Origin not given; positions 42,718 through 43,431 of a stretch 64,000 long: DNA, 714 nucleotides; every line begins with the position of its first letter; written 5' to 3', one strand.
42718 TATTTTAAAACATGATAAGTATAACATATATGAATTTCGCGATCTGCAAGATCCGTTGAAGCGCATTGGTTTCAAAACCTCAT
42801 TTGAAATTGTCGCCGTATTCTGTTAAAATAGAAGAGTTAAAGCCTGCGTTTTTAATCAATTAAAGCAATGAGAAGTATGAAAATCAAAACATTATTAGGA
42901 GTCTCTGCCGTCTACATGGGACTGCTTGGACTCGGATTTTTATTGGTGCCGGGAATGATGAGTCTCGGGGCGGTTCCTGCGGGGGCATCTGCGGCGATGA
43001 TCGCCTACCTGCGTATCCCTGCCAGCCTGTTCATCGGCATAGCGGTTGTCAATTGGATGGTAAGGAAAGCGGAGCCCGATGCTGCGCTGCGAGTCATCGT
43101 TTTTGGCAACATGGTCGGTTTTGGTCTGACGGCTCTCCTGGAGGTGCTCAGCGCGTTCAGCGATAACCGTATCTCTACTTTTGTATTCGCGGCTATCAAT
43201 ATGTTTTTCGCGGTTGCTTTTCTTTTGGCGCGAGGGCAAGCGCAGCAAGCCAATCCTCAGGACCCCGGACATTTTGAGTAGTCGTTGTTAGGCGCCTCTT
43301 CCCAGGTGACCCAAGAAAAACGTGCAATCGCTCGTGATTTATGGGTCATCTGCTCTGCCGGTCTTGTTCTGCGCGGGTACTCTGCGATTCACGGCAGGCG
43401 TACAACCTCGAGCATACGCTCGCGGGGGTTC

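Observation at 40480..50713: Compact PUFA-synthase-like / iterative type I PKS lipid-biosynthesis locus with no enoyl reductase or thioesterase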

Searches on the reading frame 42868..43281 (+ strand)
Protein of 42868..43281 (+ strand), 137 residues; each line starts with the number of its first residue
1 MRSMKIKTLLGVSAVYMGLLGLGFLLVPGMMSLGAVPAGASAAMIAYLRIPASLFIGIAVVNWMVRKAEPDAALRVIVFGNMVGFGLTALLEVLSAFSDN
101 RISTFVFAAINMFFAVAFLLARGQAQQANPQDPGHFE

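Call 3: search_protein_families(library=pfam, proteins=[window:42868-43281:+], max_evalue=0.01)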
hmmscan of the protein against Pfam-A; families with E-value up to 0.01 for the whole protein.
window:42868-43281:+ (137 aa): 0 families

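Call 11: search_protein_families(library=ncbifam, proteins=[window:42868-43281:+], max_evalue=0.1)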
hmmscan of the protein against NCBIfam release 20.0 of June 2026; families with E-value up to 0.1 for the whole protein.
window:42868-43281:+ (137 aa): 0 families

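Call 21: search_protein_families(library=pfam, proteins=[window:42868-43281:+], max_evalue=10)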
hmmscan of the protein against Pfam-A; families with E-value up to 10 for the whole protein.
window:42868-43281:+ (137 aa): 3 families
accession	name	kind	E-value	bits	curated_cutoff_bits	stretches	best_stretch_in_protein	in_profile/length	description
PF13440.11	Polysacc_synt_3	-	0.059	13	23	1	26-108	123-203/293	Polysaccharide biosynthesis protein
PF18142.6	SLATT_fungal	-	0.1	13.1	26.5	1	87-127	30-71/121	SMODS and SLOG-associating 2TM effector domain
PF13567.11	DUF4131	-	3.6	7.7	31.6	0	88-136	16-61/165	Domain of unknown function (DUF4131)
